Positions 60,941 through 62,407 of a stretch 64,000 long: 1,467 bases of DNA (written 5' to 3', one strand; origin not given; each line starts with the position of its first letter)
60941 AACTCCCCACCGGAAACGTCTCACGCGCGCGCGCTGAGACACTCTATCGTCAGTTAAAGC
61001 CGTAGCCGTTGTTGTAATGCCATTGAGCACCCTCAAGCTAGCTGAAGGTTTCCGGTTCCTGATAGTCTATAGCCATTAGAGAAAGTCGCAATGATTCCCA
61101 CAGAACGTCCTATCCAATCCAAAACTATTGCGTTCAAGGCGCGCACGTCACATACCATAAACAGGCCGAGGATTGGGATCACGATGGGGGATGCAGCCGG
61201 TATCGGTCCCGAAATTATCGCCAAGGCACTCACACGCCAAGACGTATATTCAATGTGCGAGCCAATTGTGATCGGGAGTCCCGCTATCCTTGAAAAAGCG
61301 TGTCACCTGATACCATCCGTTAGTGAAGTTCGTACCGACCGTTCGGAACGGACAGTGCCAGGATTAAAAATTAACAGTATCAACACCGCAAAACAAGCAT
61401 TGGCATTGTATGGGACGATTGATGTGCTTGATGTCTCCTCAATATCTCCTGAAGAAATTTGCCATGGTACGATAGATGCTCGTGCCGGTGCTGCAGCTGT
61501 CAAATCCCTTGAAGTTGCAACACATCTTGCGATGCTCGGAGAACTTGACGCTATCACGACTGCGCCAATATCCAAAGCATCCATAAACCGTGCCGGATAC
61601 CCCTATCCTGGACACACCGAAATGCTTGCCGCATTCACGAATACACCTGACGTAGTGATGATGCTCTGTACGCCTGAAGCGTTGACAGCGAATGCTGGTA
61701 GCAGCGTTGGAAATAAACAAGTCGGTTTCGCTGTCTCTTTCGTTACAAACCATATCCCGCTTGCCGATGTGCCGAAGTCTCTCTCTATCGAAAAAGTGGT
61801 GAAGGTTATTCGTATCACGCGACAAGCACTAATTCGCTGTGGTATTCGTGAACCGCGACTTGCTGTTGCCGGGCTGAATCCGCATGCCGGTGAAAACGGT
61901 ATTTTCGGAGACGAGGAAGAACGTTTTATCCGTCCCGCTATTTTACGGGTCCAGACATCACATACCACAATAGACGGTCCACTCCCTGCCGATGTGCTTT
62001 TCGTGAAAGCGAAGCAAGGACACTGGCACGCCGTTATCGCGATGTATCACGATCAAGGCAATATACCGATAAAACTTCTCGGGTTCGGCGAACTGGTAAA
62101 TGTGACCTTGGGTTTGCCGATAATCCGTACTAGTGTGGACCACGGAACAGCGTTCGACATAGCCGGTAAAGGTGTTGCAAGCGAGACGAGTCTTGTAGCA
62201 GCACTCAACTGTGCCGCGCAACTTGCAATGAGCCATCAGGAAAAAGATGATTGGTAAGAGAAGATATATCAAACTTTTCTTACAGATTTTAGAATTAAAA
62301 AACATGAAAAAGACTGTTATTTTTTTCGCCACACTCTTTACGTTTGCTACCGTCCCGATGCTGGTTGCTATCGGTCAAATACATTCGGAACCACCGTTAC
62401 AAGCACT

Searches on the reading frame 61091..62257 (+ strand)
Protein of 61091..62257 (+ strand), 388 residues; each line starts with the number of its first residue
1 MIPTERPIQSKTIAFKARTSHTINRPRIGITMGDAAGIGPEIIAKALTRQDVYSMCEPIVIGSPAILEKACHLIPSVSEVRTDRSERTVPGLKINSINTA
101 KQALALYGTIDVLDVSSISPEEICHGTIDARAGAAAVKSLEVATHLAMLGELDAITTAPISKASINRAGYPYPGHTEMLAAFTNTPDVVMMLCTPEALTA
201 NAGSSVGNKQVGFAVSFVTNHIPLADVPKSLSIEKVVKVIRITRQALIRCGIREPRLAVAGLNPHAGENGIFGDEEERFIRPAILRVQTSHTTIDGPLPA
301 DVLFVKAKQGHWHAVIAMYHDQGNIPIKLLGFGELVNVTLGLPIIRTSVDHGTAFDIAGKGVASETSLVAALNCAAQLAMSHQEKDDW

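Call 40: search_protein_families(library=pfam, proteins=[window:61091-62257:+], max_evalue=0.0001)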
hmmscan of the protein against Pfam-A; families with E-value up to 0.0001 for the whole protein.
window:61091-62257:+ (388 aa): 1 family
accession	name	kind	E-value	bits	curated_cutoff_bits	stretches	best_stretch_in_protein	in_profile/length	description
PF04166.17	PdxA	-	1.2e-102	343.6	27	1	55-375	2-286/286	Pyridoxal phosphate biosynthetic protein PdxA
